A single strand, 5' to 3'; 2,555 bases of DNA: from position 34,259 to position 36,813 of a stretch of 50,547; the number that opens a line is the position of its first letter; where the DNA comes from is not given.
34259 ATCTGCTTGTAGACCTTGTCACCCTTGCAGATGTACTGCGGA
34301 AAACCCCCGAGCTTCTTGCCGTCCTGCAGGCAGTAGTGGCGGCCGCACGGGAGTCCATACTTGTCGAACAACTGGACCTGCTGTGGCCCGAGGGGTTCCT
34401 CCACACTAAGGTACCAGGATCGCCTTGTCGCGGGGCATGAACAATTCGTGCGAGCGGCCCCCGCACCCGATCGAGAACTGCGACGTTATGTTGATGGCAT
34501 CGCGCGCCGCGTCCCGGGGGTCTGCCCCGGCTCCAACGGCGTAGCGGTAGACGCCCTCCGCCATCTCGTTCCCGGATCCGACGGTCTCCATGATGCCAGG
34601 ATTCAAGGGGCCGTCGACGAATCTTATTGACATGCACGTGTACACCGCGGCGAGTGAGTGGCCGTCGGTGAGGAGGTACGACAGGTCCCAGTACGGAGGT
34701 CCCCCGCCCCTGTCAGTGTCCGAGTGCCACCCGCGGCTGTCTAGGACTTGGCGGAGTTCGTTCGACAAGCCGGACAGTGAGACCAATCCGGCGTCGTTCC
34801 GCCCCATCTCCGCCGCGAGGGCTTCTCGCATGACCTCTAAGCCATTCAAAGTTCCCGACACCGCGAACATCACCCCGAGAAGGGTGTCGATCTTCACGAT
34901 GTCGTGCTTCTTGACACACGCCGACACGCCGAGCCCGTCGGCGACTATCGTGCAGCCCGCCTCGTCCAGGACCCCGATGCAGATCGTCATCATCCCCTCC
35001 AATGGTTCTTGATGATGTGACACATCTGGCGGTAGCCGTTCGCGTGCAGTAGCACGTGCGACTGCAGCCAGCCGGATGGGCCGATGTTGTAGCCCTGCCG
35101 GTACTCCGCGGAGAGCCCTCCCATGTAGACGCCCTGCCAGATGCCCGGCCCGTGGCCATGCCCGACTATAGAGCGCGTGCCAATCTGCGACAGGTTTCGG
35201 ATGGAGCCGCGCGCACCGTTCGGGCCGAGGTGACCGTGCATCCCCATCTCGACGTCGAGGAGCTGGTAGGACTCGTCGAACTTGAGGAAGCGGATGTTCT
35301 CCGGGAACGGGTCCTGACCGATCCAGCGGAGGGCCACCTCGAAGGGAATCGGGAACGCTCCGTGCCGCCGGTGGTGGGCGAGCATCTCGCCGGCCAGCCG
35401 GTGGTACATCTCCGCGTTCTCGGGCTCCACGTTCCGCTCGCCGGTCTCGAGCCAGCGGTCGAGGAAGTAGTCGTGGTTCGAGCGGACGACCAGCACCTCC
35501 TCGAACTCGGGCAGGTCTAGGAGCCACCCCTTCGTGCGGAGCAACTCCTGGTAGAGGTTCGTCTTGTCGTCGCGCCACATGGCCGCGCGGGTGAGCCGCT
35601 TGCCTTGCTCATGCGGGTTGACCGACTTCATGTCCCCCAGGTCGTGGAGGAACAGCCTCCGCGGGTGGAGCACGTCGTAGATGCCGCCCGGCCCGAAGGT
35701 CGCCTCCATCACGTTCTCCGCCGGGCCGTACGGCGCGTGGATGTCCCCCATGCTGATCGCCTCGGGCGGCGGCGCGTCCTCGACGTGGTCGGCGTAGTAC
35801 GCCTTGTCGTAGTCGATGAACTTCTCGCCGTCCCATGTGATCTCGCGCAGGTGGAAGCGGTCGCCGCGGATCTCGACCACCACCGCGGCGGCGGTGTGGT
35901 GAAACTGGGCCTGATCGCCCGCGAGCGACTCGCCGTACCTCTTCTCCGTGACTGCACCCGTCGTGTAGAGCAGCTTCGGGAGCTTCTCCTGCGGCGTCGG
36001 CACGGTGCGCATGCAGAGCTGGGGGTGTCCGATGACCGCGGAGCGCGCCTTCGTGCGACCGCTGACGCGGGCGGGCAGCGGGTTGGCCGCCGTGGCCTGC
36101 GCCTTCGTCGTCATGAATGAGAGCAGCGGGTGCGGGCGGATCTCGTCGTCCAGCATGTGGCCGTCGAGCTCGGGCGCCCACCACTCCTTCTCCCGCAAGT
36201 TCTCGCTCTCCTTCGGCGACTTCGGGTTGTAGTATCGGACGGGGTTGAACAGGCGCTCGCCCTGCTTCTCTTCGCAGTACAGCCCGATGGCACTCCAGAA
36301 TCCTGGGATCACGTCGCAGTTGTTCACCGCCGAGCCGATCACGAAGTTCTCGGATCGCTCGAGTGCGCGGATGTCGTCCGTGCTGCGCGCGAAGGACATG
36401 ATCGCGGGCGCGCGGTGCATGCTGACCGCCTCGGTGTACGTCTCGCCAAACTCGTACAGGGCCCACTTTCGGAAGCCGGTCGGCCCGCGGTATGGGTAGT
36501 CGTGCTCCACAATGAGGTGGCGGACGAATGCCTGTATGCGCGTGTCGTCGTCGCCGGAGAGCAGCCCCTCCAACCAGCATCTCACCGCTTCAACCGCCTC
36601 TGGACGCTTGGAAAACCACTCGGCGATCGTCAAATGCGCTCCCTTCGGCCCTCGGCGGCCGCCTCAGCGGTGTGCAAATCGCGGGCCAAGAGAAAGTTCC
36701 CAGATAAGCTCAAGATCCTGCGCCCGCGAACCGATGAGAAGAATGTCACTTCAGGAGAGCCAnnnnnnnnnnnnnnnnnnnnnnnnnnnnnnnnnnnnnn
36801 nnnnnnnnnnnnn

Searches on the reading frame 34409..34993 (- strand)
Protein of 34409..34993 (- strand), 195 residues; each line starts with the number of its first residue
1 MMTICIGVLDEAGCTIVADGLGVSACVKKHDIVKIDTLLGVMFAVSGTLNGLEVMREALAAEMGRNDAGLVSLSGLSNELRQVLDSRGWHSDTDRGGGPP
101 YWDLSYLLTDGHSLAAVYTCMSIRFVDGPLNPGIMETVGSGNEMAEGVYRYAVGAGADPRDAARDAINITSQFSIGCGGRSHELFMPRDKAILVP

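Call 75: search_protein_families(library=pfam, proteins=[window:34409-34993:-], max_evalue=0.1)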
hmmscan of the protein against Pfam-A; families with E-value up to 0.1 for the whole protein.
window:34409-34993:- (195 aa): 1 family
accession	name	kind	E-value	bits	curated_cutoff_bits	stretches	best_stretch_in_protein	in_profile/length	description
PF17441.7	DUF5419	-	0.064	13.8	31.8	0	134-168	16-51/54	Family of unknown function (DUF5419)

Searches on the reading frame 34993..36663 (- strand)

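Call 15: search_protein_families(library=phrogs, proteins=[window:34993-36663:-], max_evalue=0.00001)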
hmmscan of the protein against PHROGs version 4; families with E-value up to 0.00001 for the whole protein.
window:34993-36663:- (557 aa): 1 family
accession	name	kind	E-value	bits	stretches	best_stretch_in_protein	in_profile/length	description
phrog_1745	-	other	9.1e-112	375.5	1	88-556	70-541/542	DNA transfer protein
